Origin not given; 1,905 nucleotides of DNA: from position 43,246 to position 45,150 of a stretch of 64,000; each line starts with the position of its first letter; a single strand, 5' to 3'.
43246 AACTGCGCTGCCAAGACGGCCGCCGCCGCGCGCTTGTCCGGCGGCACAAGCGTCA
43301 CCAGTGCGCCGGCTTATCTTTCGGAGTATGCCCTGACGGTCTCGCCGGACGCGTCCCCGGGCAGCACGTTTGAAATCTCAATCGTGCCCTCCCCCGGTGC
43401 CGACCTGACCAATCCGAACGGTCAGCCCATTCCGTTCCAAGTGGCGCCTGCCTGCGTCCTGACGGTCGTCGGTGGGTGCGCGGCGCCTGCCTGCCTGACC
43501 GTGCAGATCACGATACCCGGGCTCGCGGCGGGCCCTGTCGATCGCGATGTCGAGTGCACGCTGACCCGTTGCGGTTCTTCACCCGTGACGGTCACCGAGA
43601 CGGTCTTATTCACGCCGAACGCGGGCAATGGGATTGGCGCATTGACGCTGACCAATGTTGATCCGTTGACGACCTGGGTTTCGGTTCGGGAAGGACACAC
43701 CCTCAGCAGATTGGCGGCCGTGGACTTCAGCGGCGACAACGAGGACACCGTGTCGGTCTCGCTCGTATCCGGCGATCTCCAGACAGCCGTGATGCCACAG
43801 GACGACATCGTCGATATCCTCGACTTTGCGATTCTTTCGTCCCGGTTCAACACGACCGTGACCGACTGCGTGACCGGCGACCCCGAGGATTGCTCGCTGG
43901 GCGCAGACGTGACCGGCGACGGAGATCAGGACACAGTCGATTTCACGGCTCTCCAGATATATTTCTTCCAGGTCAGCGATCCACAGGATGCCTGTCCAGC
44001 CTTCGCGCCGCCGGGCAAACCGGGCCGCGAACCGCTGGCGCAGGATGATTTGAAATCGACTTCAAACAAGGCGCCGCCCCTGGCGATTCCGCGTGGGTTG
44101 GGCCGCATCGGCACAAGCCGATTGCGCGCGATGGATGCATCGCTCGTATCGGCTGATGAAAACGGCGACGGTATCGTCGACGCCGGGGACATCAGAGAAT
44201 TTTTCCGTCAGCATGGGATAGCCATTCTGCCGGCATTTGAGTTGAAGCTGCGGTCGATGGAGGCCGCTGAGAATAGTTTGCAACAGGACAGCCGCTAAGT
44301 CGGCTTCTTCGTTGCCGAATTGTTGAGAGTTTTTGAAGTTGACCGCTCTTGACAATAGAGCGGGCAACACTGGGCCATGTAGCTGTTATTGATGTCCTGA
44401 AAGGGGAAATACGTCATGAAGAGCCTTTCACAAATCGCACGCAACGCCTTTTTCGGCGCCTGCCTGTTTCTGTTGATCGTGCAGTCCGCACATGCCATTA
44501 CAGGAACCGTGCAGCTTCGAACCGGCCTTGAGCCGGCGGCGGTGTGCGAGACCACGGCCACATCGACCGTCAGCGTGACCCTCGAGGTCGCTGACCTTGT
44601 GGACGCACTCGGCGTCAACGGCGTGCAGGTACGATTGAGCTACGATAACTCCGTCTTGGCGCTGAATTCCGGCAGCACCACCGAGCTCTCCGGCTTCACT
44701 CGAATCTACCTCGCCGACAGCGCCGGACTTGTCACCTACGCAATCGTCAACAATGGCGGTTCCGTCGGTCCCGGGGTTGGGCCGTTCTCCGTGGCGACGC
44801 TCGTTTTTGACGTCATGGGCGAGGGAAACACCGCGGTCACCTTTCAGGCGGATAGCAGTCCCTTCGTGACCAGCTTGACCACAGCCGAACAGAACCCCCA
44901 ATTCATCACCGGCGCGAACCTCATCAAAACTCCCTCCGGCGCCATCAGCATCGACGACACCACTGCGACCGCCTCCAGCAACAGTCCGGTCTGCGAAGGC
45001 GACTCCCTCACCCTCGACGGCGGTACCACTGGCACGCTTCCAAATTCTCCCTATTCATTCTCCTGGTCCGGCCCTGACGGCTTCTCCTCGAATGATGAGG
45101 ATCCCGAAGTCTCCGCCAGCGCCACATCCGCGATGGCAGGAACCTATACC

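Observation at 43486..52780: A 270-aa C-terminal cassette shared by the three largest proteins, with patches of near-identical nucleotide sequence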

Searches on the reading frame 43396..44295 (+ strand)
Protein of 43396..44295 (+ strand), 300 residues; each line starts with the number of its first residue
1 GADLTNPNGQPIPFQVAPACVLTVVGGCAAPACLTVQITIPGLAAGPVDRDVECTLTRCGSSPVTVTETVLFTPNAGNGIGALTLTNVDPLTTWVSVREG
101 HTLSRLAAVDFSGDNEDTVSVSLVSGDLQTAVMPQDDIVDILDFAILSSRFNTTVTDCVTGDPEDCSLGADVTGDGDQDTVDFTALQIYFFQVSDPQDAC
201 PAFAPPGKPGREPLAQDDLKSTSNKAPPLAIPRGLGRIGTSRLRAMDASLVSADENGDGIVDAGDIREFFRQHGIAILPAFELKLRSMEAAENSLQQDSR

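Call 10: search_protein_families(library=pfam, proteins=[window:43396-44295:+], max_evalue=1)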
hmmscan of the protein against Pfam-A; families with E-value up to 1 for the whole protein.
window:43396-44295:+ (300 aa): 2 families
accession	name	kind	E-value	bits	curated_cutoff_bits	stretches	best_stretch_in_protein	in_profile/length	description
PF00404.24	Dockerin_1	-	9.2e-05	23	22.9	1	135-187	6-53/57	Dockerin type I domain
PF13405.12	EF-hand_6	-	0.24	11.7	25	1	254-274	10-30/30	EF-hand domain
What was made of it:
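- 43762..43983 (+): Copy 1: dockerin. It has an atypical long first loop (GDLQT.............), a canonical second loop (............) and a conserved Cys after it. Pfam Dockerin_1 at 23.0 bits against a cut-off of 22.9 (call 10).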

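Call 36: search_protein_families(library=ncbifam, proteins=[window:43396-44295:+], max_evalue=0.1)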
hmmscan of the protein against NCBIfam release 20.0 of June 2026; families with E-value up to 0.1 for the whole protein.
window:43396-44295:+ (300 aa): 0 families

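Call 51: predict_structure(alignment_id=A5)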
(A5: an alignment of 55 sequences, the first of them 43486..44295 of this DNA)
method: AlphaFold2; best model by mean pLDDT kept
length: 270 residues; sequences in the alignment: 55
mean_pLDDT: 91.6   pTM: 0.84
mean pLDDT of the five models: 91.6, 91.4, 91.3, 90.8, 90.7
residues with pLDDT >= 90: 229; 70-90: 11; 50-70: 16; < 50: 14
segments of 3 or more residues with pLDDT < 50: 183-195
pLDDT, mean of each block of 10 residues (from residue 1): 97 97 97 97 98 98 97 98 96 97 96 98 96 97 97 96 95 67 47 51 87 97 98 98 98 97 90
secondary structure, 60 per line:
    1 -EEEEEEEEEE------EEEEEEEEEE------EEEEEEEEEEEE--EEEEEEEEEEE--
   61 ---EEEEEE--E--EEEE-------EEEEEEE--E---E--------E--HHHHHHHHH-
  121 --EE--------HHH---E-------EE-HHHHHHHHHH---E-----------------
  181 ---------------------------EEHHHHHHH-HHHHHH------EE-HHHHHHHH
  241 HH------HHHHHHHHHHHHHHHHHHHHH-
elements in order: E2-11 E18-27 E34-45 E48-58 E64-69 E75-78 E86-92 H111-119 H150-159 H210-216 H218-223 H233-242 H249-269
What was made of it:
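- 43489..43761 (+): Copy 1 (3012-aa protein): X-like beta-sandwich module. AF2 predicts seven strands at residues 2-92 with pLDDT ~97 (call 51).
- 43762..43983 (+): AF2 helices 111-119, 133-135 and 150-159 (call 51).
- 44101..44295 (+): Copy 1: third EF-hand lobe (helix-helix-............-helix-long helix), ending in Arg. AF2 pLDDT 87-98; pTM 0.84 for the whole cassette implies that this lobe packs on the X-Doc dyad (call 51).
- On Dockerin (Pfam PF00404 Dockerin_1): AF2 predicts helices 111-119, 133-135 and 150-159 at pLDDT >95 (call 51).
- On T9SS C-terminal domain: The beta-sandwich occupies residues 1-95 of the cassette and is followed by about 175 further residues (call 51).
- AF2 with a 55-sequence alignment gives pLDDT 91.6 and pTM 0.84, with only the Pro-rich loop disordered (call 51).
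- Tried and rejected: It was replaced by a 55-sequence model (call 51).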

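Call 55: fold_search(model_id=the predicted structure, library=pdb)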
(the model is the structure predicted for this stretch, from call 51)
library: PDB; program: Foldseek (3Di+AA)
matches with E <= 10: 1249; with E <= 0.001: 3
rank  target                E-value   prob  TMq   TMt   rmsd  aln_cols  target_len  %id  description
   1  4u3s_B                1.3e-06  1.00  0.39  0.64   5.5       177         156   18  Crystal structure of Coh3ScaB-XDoc_M1ScaA complex: A N-terminal interface mutant of type II Cohesin-X-Dockerin complex (released 2015-07-29)
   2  4fl4_L                2.6e-05  1.00  0.37  0.33   6.3       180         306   16  Scaffoldin conformation and dynamics revealed by a ternary complex from the Clostridium thermocellum cellulosome (released 2012-06-27)
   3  5g5d_B                4.5e-05  1.00  0.38  0.61   6.1       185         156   15  Crystal Structure of the CohScaC2-XDocCipA type II complex from Clostridium thermocellum (released 2017-04-05)
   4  4a1r_C                5.5e-03  0.99  0.23  0.40   5.5       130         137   13  The Structure of Serratia marcescens Lip, a membrane bound component of the Type VI Secretion System. (released 2011-10-05)
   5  8qox_B                5.5e-03  0.98  0.22  0.15   5.4       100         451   20  Two-component assembly of SlaA and SlaB S-layer proteins of Sulfolobus acidocaldarius (released 2024-02-21)
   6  3wak                  7.0e-03  0.75  0.18  0.07   6.4        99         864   15  Crystal structure of the Archaeoglobus fulgidus oligosaccharyltransferase (O29867_ARCFU) in the apo form (released 2013-10-30)
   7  3e8v                  7.9e-03  0.97  0.20  0.52   5.5        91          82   20  Crystal structure of a possible transglutaminase-family protein proteolytic fragment from Bacteroides fragilis (released 2008-09-02)
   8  4jde_A                9.5e-03  0.60  0.17  0.26   9.1       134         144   11  Crystal structure of PUD-1/PUD-2 heterodimer (released 2013-11-06)
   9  4ecn                  1.4e-02  0.63  0.18  0.07   8.1       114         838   14  Crystal structure of a leucine-rich repeat protein (BT_0210) from Bacteroides thetaiotaomicron VPI-5482 at 2.80 A resolu (released 2012-05-23)
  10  9h68_A                1.5e-02  0.77  0.19  0.14   7.3       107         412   16  Crystal Structure of the spore gernation lytic transglycosylase SleC from Clostridioides difficile in its zymogenic fo (released 2025-02-12)
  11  3liu_A                1.8e-02  0.80  0.16  0.12   4.5        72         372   14  Crystal structure of Putative cell adhesion protein (YP_001304840.1) from Parabacteroides distasonis ATCC 8503 at 2.05 (released 2010-02-09)
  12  3waj                  1.8e-02  0.77  0.20  0.08   6.1        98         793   16  Crystal structure of the Archaeoglobus fulgidus oligosaccharyltransferase (O29867_ARCFU) complex with Zn and sulfate (released 2013-10-30)
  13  3liu_B                2.1e-02  0.77  0.15  0.12   4.5        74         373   15  Crystal structure of Putative cell adhesion protein (YP_001304840.1) from Parabacteroides distasonis ATCC 8503 at 2.05 (released 2010-02-09)
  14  2j72_B                2.2e-02  0.90  0.21  0.45   4.8       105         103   10  alpha-glucan recognition by a family 41 carbohydrate-binding module from Thermotoga maritima pullulanase PulA (released 2006-10-17)
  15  5gmy_A                2.3e-02  0.80  0.20  0.08   5.9        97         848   16  Crystal structure of the Archaeoglobus fulgidus oligosaccharyltransferase (O29867_ARCFU) tethered with an acceptor pep (released 2017-02-01)
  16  2j71                  3.2e-02  0.82  0.21  0.42   4.9       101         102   12  alpha-glucan recognition by a family 41 carbohydrate-binding module from Thermotoga maritima pullulanase PulA (released 2006-10-17)
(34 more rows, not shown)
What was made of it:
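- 43489..43761 (+): It aligns to the X module of type II XDoc structures (call 55).
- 43762..43983 (+): Foldseek XDoc hits (call 55).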

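Call 66: search_solved_structures(query=A5, max_evalue=1, show_alignments=3)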
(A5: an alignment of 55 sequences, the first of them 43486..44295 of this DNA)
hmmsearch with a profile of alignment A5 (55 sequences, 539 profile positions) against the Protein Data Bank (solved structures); distinct sequences matched with E-value up to 1: 12.
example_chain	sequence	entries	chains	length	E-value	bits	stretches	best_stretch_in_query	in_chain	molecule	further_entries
2y3n_B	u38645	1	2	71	0.0088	18.4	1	482-500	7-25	CELLULOSOMAL FAMILY-48 PROCESSIVE GLYCOSIDE HYDROLASE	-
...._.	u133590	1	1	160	0.016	17.5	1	21-124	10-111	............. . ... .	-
6kg8_A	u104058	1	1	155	0.021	17.2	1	21-95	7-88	Probably cellulosomal scaffolding protein, secreted cellulose-binding and cohesin domain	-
6kgc_A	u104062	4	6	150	0.035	16.4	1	22-95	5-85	Probably cellulosomal scaffolding protein, secreted cellulose-binding and cohesin domain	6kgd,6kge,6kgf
2jnx_A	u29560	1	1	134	0.24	13.7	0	407-426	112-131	Calcium binding protein 2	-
4fl4_A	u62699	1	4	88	0.25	13.6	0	470-496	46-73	Glycoside hydrolase family 9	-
2m7n_A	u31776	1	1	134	0.4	12.9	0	482-502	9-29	Calcium-binding protein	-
1jfj_A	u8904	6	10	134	0.41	12.9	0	482-502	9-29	CALCIUM-BINDING PROTEIN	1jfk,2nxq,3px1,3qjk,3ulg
8x39_A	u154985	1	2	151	0.49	12.7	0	390-494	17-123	Serine protease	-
8x3a_A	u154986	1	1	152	0.5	12.6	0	390-494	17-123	Serine protease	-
5lxv_B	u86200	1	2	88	0.64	12.3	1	475-495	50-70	Carbohydrate-binding protein WP_009985128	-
5xop_A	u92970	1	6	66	0.99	11.7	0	481-502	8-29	Calcium-binding protein 1 (EhCBP1), putative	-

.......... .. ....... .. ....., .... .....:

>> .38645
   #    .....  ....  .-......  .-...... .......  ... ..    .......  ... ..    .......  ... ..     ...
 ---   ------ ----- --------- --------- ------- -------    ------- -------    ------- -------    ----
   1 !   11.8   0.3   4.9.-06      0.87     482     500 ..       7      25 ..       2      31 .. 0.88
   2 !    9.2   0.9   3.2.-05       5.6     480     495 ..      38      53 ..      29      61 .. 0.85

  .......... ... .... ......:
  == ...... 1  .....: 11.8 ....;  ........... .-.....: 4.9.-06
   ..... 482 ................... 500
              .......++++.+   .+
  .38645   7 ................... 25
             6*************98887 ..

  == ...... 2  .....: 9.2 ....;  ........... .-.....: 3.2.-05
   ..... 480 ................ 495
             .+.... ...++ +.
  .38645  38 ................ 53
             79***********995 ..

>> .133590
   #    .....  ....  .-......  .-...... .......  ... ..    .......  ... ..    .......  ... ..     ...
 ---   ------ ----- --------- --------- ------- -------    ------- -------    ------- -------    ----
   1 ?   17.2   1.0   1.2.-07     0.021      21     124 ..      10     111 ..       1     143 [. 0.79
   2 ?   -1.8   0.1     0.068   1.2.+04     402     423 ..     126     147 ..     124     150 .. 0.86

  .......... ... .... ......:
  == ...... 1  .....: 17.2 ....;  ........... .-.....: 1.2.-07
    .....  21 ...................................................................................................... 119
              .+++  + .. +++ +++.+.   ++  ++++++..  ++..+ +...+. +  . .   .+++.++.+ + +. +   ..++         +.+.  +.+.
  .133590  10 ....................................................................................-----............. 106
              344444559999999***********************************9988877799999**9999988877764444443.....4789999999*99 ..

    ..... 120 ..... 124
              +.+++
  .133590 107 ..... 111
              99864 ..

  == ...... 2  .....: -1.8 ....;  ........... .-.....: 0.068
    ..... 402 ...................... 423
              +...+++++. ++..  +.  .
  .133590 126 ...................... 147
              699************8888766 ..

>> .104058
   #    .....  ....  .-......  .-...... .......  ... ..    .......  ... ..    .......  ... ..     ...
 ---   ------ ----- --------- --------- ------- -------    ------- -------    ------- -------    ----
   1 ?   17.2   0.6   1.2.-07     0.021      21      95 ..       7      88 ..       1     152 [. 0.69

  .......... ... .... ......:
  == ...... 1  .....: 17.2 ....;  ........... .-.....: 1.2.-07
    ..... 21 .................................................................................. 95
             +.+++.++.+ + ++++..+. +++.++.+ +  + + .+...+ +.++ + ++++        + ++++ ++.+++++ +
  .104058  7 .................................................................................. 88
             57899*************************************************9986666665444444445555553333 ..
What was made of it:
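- On Type II X-dockerin dyad: The profile search against PDB sequences gives a best E of 0.009, to a single Ca loop of a type I dockerin; no X-module hit appears (call 66).
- Closest known: Type II X-dockerin. Different: Identity is 15-18% and there is no useful sequence-level match (call 66).
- Sequence similarity to solved dockerins is marginal (best PDB profile E=0.009, limited to one Ca loop; call 66).
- Tried and rejected: The profile search against PDB sequences gave only marginal Ca-loop hits (call 66), so sequence alone cannot place the cassette.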

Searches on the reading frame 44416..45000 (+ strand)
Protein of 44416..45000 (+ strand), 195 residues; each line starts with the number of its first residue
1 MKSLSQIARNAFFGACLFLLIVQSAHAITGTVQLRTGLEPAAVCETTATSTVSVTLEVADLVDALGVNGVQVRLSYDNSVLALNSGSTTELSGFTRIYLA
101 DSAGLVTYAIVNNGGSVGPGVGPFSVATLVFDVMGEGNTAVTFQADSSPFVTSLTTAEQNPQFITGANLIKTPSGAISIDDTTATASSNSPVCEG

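Call 42: search_protein_families(library=pfam, proteins=[window:44416-45000:+], max_evalue=5)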
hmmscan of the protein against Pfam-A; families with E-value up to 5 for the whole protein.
window:44416-45000:+ (195 aa): 2 families
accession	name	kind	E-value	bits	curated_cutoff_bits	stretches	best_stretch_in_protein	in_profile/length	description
PF00963.24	Cohesin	-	0.0046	17.6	24.1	1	49-145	13-116/139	Cohesin domain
PF23814.1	DUF7185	-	0.11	13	27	1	42-79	34-71/86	Family of unknown function (DUF7185)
